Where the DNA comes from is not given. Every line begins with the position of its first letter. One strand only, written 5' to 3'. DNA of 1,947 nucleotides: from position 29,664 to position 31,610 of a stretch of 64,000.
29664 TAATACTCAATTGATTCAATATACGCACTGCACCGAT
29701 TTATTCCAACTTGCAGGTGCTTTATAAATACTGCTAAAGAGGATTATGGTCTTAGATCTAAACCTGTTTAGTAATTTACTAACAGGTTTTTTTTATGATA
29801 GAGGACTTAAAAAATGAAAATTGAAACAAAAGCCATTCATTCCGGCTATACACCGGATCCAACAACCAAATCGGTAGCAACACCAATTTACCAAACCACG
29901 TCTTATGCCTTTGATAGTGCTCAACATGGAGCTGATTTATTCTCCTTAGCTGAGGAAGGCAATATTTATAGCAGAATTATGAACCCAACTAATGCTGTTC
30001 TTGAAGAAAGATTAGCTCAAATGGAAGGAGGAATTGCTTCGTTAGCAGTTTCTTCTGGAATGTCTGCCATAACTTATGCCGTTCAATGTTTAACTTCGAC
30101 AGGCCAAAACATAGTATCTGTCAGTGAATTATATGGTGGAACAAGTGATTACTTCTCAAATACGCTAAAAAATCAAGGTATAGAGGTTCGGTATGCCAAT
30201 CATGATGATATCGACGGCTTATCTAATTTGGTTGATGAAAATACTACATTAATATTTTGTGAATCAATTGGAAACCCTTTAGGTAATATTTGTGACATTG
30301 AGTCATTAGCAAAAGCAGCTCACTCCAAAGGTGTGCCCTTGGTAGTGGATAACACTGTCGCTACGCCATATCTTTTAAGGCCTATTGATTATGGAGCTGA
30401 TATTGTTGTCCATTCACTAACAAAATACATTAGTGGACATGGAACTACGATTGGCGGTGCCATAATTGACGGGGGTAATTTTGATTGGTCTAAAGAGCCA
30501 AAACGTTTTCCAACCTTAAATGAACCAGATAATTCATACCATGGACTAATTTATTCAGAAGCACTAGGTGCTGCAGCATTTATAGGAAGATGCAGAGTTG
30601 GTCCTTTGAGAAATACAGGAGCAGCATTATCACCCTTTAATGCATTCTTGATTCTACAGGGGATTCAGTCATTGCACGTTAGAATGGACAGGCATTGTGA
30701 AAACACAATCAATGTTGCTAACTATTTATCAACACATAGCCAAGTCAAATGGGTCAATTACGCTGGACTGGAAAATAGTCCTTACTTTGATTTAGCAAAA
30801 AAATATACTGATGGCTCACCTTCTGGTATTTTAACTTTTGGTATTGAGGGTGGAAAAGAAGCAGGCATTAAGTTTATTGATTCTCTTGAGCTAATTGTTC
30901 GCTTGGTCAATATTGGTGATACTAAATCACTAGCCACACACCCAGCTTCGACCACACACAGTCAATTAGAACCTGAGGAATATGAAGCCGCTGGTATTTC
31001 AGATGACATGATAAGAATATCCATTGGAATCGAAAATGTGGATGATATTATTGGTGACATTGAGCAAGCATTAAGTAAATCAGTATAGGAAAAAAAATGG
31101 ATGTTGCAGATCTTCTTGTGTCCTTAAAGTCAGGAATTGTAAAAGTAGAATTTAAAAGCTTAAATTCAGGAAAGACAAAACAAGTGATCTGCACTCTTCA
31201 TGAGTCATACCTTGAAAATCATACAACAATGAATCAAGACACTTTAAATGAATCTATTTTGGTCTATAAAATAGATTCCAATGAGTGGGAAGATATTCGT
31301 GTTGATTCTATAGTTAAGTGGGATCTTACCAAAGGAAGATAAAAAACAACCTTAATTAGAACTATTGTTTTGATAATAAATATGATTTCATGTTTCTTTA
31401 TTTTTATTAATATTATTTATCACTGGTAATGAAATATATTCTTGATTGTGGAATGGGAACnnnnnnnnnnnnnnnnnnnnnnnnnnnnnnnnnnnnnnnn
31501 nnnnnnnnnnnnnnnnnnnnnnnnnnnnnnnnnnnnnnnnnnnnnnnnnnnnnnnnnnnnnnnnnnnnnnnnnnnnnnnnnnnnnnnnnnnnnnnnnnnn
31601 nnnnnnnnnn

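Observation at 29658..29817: Structured metY leader: possible SAM-II/V-like pseudoknot, an intrinsic terminator, and a 23-codon ORF spanning the terminator and ending in ATGA at the metY start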

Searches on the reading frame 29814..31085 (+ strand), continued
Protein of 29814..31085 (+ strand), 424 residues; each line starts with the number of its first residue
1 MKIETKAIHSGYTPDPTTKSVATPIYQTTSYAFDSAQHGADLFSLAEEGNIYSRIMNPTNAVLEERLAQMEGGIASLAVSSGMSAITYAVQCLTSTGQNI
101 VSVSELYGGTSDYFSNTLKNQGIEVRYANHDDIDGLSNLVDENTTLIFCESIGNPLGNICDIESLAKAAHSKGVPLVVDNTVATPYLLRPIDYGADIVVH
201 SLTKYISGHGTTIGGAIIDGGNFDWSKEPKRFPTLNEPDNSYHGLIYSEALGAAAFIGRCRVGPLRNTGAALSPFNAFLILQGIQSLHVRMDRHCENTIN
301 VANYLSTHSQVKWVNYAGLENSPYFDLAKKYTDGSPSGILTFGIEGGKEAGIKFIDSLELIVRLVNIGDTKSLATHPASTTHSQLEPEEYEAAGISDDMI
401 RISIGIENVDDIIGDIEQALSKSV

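Call 55: list_cluster_members(proteins=[P0001, P0018, P0021, P0028, P0008])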
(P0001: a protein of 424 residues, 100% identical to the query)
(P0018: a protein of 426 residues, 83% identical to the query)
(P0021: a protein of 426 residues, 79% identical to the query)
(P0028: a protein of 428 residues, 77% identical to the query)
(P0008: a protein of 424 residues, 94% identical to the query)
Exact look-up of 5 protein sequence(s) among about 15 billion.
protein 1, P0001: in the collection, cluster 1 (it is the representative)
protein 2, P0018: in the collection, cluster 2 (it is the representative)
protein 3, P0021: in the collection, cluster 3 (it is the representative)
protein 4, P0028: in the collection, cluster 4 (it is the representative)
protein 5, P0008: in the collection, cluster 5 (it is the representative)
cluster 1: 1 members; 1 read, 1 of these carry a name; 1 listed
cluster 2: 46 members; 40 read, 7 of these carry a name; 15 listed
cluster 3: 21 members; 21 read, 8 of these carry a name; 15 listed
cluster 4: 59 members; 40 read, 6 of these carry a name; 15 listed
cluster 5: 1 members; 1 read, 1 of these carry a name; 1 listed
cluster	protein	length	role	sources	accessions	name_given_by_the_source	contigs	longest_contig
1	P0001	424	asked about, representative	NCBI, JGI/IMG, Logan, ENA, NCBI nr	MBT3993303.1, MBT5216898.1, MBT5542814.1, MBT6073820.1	MAG: O-acetylhomoserine aminocarboxypropyltransferase/cysteine synthase ... | O-acetylhomoserine (thiol)-lyase | O-acetylhomoserine aminocarboxypropyltransferase/cysteine synthase [Gammaproteobacteria ...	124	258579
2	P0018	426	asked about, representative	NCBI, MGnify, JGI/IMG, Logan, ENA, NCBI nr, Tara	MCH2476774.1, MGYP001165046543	MAG: O-acetylhomoserine aminocarboxypropyltransferase/cysteine synthase ... | FL=1 | O-acetylhomoserine (thiol)-lyase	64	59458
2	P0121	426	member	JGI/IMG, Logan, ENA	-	O-acetylhomoserine (thiol)-lyase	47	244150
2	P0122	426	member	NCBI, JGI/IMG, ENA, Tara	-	O-acetylhomoserine (thiol)-lyase | strand:+ start:2167 stop:3447 length:1281 start_codon:yes stop_codon:yes ...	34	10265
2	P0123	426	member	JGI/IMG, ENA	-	O-acetylhomoserine (thiol)-lyase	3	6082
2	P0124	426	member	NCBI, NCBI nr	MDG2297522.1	MAG: O-acetylhomoserine aminocarboxypropyltransferase/cysteine synthase ... | O-acetylhomoserine aminocarboxypropyltransferase/cysteine synthase [Gammaproteobacteria ...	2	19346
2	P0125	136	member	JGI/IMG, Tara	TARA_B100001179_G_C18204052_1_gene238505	strand:- start:62 stop:472 length:411 start_codon:yes stop_codon:yes gene_type:complete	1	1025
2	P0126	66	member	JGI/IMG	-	O-acetylhomoserine (thiol)-lyase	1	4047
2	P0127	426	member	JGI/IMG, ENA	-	-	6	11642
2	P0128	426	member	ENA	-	-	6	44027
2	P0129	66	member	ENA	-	-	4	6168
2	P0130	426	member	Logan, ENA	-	-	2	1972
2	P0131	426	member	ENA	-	-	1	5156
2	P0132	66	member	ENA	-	-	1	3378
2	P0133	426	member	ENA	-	-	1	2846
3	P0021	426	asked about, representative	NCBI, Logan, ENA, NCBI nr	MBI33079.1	MAG: O-acetylhomoserine aminocarboxypropyltransferase [Gammaproteobacteria bacterium] | O-acetylhomoserine aminocarboxypropyltransferase [Gammaproteobacteria bacterium]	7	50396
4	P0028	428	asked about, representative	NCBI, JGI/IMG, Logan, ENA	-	O-acetylhomoserine (thiol)-lyase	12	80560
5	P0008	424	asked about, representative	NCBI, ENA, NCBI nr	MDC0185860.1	aminotransferase class I/II-fold pyridoxal phosphate-dependent enzyme ...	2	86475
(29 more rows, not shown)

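Call 65: search_protein_families(library=pfam, proteins=[window:29814-31085:+], max_evalue=0.001)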
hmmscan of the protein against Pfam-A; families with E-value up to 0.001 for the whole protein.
window:29814-31085:+ (424 aa): 4 families
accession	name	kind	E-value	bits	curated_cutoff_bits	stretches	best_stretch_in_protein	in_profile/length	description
PF01053.26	Cys_Met_Meta_PP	-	5.7e-134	446.9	27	1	4-420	1-380/381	Cys/Met metabolism PLP-dependent enzyme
PF00155.27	Aminotran_1_2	-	8.9e-09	35.4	19.7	1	52-180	35-186/361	Aminotransferase class I and II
PF00266.25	Aminotran_5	-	2.2e-07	30.6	21.5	1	119-213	110-210/371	Aminotransferase class-V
PF01041.23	DegT_DnrJ_EryC1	-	0.00023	21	19.8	1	57-183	23-149/360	DegT/DnrJ/EryC1/StrS aminotransferase family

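Call 66: find_encoding_contigs(protein=P0044, flank=800, max_places=2)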
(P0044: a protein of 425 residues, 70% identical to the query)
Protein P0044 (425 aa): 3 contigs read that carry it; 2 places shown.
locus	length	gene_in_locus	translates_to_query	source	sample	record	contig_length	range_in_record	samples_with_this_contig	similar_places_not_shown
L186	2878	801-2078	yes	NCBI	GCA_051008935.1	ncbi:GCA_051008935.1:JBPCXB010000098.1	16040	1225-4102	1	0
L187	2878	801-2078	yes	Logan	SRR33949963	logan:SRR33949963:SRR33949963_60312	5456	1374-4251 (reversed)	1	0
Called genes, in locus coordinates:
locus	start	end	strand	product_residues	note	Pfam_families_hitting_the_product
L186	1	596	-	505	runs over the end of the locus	PF00291:PALP, PF00585:Thr_dehydrat_C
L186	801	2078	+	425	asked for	PF01053:Cys_Met_Meta_PP, PF00155:Aminotran_1_2, PF00266:Aminotran_5 (weak)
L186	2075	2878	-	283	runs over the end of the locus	PF00753:Lactamase_B, PF12706:Lactamase_B_2 (weak), PF17778:WHD_BLACT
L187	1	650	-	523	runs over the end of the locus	PF00291:PALP, PF00585:Thr_dehydrat_C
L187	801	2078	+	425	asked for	PF01053:Cys_Met_Meta_PP, PF00155:Aminotran_1_2, PF00266:Aminotran_5 (weak)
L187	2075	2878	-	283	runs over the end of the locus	PF00753:Lactamase_B, PF12706:Lactamase_B_2 (weak), PF17778:WHD_BLACT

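Call 67: find_encoding_contigs(protein=P0034, flank=800, max_places=2)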
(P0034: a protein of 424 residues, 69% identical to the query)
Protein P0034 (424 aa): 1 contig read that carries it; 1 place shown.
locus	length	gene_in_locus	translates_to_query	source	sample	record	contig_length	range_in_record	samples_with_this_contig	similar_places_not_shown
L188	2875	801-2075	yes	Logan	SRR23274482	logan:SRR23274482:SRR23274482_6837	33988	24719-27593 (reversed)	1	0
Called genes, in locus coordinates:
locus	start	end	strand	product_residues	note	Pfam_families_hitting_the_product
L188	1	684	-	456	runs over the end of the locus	PF18073:Zn_ribbon_LapB, PF00154:RecA_N (weak), PF13481:AAA_25, PF03796:DnaB_C (weak), PF06745:ATPase, PF23442:DUF7125, PF13541:ChlI, PF05362:Lon_C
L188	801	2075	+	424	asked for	PF01053:Cys_Met_Meta_PP, PF00155:Aminotran_1_2, PF01041:DegT_DnrJ_EryC1 (weak), PF00266:Aminotran_5 (weak)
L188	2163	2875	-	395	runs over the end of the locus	PF00005:ABC_tran, PF13304:AAA_21 (faint), PF00571:CBS (faint)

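Call 68: find_encoding_contigs(protein=P0027, flank=800, max_places=2)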
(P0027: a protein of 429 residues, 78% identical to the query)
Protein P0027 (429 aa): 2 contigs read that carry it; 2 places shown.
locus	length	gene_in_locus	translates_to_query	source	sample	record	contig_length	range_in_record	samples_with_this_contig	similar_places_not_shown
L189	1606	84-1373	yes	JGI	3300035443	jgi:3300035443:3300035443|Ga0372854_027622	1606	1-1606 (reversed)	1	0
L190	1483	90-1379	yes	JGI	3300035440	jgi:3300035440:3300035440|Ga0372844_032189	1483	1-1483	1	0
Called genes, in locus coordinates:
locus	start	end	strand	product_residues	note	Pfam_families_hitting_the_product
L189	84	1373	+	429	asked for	PF01053:Cys_Met_Meta_PP, PF00155:Aminotran_1_2, PF01041:DegT_DnrJ_EryC1 (weak), PF00266:Aminotran_5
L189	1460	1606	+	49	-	?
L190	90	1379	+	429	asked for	PF01053:Cys_Met_Meta_PP, PF00155:Aminotran_1_2, PF01041:DegT_DnrJ_EryC1 (weak), PF00266:Aminotran_5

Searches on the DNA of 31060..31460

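Call 8: search_rna_families(source=window, start=31060, end=31460, threshold=evalue, max_evalue=10, show_alignments=2)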
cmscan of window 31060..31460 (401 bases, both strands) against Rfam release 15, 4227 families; matches with E-value up to 10: 4.
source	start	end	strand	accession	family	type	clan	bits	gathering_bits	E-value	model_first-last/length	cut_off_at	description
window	31125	31207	-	RF01159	snoU18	Gene; snRNA; snoRNA; CD-box;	CL00047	17.1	47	3.3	1-71/71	no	Small nucleolar RNA U18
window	31187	31257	-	RF02107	DLEU2_3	Gene; lncRNA;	-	16.7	60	5.6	1-76/76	no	Deleted in lymphocytic leukemia 2 conserved region 3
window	31262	31379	+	RF02766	Ysr49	Gene; sRNA;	-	13.6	95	4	1-124/124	no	Yersinia sRNA 49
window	31366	31395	+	RF00180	REN-SRE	Cis-reg;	-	12.3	41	2.4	1-37/37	no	Renin stability regulatory element (REN-SRE)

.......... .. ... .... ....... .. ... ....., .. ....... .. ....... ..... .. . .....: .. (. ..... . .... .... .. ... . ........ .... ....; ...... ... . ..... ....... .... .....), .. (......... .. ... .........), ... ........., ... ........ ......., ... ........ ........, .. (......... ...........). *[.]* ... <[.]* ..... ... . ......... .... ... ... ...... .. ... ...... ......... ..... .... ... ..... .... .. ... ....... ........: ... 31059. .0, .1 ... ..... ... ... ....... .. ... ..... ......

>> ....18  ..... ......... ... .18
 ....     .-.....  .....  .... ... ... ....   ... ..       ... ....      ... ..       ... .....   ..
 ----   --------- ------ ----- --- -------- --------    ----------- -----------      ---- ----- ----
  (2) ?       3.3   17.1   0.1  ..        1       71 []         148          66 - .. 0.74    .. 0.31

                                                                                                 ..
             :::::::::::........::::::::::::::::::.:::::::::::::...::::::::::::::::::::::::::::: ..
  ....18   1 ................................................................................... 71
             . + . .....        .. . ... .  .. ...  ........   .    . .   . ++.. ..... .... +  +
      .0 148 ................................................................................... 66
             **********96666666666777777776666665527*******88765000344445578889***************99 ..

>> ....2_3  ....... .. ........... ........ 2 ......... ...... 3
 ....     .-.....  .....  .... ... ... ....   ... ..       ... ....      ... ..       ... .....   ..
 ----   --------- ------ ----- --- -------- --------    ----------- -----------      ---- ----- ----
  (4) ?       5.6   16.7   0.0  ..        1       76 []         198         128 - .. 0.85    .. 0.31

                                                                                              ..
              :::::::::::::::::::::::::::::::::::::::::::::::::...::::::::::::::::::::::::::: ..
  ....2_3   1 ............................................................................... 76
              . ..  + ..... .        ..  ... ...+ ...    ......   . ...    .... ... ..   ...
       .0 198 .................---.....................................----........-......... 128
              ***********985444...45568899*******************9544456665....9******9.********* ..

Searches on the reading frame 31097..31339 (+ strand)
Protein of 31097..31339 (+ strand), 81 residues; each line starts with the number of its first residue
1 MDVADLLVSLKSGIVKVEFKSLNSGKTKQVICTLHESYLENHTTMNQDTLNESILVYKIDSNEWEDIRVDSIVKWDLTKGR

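Call 65: search_protein_families(library=pfam, proteins=[window:31097-31339:+], max_evalue=0.001)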
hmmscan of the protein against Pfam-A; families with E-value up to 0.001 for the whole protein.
window:31097-31339:+ (81 aa): 1 family
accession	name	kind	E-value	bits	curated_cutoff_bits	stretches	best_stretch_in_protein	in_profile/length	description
PF10902.13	WYL_2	-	0.00013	22.6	26.7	1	5-73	3-74/74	WYL_2, Sm-like SH3 beta-barrel fold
